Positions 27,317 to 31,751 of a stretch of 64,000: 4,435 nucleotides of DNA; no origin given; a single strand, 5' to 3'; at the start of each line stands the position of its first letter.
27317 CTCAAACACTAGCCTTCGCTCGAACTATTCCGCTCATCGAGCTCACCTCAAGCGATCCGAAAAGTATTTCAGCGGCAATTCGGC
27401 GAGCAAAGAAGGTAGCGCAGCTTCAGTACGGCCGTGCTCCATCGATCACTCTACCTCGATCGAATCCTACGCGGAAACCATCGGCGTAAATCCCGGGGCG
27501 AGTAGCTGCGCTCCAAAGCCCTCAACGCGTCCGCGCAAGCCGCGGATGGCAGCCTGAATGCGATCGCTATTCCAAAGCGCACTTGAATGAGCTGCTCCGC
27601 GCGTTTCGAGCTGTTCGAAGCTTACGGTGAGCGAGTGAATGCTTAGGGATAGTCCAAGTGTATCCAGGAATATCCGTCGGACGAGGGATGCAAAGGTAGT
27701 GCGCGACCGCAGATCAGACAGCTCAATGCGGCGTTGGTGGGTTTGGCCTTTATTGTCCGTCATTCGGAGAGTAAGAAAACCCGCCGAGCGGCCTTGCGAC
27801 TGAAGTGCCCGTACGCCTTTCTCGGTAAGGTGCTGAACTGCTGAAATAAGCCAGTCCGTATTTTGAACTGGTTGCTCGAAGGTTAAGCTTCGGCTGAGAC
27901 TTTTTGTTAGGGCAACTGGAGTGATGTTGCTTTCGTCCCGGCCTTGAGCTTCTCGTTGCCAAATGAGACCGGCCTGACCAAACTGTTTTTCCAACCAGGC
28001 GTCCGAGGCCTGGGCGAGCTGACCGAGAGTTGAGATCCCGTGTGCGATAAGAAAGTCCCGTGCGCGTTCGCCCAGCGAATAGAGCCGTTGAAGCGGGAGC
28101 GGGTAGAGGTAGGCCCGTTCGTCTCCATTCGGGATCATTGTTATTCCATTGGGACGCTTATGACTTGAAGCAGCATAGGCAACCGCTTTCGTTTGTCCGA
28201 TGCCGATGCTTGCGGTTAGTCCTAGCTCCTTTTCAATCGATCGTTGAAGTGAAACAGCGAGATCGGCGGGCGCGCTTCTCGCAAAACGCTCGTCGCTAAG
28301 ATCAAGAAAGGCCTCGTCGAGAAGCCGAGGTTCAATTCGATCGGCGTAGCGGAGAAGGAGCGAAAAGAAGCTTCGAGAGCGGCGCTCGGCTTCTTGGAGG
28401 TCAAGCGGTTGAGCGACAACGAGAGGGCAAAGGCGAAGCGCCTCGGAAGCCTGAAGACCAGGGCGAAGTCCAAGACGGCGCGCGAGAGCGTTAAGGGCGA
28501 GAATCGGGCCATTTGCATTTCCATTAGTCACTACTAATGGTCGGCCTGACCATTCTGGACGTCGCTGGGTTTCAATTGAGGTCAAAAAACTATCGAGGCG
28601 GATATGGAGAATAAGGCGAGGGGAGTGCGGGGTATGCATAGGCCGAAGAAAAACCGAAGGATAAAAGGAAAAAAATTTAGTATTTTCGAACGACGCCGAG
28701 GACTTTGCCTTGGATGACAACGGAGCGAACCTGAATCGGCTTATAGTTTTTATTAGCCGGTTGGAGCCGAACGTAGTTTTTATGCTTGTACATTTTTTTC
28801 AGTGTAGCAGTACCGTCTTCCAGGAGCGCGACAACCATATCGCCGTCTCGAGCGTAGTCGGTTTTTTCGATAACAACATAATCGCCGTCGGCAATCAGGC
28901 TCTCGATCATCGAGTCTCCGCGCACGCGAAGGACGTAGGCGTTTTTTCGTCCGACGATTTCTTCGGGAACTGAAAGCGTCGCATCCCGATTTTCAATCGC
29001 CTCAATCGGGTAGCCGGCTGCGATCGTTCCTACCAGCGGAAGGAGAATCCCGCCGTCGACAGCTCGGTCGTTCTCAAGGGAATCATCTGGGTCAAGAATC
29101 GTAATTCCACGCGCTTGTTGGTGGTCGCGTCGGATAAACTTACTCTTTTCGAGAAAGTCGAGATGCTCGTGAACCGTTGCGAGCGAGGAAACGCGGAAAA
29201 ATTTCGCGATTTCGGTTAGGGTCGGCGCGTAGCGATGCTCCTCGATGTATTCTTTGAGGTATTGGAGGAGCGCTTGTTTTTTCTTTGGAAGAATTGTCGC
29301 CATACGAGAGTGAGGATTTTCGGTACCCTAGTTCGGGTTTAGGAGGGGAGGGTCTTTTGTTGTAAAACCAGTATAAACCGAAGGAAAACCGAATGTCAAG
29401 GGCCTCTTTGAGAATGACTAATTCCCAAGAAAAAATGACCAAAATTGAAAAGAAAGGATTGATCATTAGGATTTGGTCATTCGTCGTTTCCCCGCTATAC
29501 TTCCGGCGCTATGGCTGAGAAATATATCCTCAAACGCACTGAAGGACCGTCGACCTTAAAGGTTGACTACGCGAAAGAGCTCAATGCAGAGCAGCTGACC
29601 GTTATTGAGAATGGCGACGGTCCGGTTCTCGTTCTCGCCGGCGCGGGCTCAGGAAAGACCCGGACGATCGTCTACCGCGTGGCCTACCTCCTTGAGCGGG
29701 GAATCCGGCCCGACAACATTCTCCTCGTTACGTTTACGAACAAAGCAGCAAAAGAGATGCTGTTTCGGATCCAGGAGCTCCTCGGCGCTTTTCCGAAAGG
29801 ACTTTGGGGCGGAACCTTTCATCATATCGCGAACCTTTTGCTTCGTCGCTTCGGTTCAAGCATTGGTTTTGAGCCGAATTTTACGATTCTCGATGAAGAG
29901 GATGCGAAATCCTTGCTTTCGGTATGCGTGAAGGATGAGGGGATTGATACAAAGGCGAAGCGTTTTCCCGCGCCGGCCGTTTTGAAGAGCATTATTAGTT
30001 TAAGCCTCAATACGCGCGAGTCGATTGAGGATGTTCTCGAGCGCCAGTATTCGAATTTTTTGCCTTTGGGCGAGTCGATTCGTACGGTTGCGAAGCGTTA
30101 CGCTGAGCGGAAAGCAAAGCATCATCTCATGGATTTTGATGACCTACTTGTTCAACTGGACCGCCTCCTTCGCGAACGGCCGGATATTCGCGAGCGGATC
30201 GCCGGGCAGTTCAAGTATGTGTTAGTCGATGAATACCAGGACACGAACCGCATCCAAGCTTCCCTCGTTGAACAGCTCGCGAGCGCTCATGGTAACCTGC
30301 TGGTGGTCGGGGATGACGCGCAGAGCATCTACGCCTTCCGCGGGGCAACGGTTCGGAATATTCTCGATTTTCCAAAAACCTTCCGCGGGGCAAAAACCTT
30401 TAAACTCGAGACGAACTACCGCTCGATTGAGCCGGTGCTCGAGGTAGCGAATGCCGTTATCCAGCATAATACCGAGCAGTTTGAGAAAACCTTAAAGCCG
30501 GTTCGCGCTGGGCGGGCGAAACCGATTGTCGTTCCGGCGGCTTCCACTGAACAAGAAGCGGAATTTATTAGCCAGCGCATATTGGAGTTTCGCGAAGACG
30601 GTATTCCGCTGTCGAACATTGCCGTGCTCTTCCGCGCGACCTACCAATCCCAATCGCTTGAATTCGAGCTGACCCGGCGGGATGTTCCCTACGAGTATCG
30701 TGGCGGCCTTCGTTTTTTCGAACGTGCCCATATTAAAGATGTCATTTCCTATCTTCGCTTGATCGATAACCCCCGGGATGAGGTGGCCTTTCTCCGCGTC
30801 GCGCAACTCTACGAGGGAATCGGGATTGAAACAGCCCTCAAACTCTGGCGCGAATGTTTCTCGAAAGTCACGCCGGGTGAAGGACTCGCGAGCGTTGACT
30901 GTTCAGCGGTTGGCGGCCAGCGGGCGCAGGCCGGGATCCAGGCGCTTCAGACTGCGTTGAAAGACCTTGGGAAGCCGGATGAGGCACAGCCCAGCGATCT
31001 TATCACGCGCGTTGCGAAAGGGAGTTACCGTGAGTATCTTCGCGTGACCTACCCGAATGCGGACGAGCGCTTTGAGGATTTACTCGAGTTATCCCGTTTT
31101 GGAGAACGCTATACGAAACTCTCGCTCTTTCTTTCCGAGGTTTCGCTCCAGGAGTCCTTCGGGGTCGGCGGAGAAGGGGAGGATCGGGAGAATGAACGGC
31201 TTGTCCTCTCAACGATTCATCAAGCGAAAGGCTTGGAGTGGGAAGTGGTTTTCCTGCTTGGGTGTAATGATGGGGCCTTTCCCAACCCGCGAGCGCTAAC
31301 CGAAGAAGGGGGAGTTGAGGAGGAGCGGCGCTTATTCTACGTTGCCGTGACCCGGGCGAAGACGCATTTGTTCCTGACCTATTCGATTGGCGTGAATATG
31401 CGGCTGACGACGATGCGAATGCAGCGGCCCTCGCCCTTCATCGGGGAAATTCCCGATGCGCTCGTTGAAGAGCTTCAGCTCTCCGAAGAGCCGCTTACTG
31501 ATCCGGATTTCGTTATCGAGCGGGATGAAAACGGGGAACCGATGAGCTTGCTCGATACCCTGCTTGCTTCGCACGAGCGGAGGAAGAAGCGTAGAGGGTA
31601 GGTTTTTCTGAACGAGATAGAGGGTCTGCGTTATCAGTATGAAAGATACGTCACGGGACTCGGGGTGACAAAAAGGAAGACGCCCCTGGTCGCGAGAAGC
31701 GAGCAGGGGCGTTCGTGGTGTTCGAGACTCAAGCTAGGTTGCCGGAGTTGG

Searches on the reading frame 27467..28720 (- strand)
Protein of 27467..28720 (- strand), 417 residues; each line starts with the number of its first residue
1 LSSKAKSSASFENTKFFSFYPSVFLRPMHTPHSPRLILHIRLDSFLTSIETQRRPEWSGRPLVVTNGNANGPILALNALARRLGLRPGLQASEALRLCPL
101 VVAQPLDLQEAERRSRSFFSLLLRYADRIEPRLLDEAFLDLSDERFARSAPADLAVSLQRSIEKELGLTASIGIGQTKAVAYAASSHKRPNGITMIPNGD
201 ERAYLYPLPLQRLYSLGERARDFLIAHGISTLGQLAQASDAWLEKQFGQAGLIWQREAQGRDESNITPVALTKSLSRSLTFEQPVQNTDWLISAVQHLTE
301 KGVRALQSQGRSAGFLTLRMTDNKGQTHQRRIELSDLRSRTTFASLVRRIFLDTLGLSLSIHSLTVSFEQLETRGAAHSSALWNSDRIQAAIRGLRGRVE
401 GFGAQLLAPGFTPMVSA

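Call 58: search_protein_families(library=pfam, proteins=[window:27467-28720:-], max_evalue=0.00001)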
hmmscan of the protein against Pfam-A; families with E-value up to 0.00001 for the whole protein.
window:27467-28720:- (417 aa): 2 families
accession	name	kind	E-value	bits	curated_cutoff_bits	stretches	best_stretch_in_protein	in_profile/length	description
PF00817.25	IMS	-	1.7e-32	112.8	23.2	1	42-185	3-147/148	impB/mucB/samB family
PF11799.13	IMS_C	-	2.5e-07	31.5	20.7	1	273-376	2-104/109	impB/mucB/samB family C-terminal domain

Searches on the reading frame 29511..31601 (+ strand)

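Call 58: search_protein_families(library=pfam, proteins=[window:29511-31601:+], max_evalue=0.00001)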
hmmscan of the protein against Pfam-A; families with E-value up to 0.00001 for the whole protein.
window:29511-31601:+ (696 aa): 6 families
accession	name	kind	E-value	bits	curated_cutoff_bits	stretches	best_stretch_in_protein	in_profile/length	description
PF00580.27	UvrD-helicase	-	1.1e-77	261.8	23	1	24-291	1-270/271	UvrD/REP helicase N-terminal domain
PF13361.12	UvrD_C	-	7.6e-60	203.6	25.6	2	298-445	2-150/350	UvrD-like helicase C-terminal domain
PF13245.12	AAA_19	-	1.3e-21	77.6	25.1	1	37-277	12-134/134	AAA domain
PF13538.12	UvrD_C_2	-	1.8e-12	47.4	27.4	1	565-622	3-51/52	UvrD-like helicase C-terminal domain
PF01443.25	Viral_helicase1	-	5.8e-08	33.3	21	0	232-352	58-174/228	Viral superfamily 1 RNA helicase core domain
PF13604.12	AAA_30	-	3.6e-07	30.5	27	0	217-322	81-173/191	AAA domain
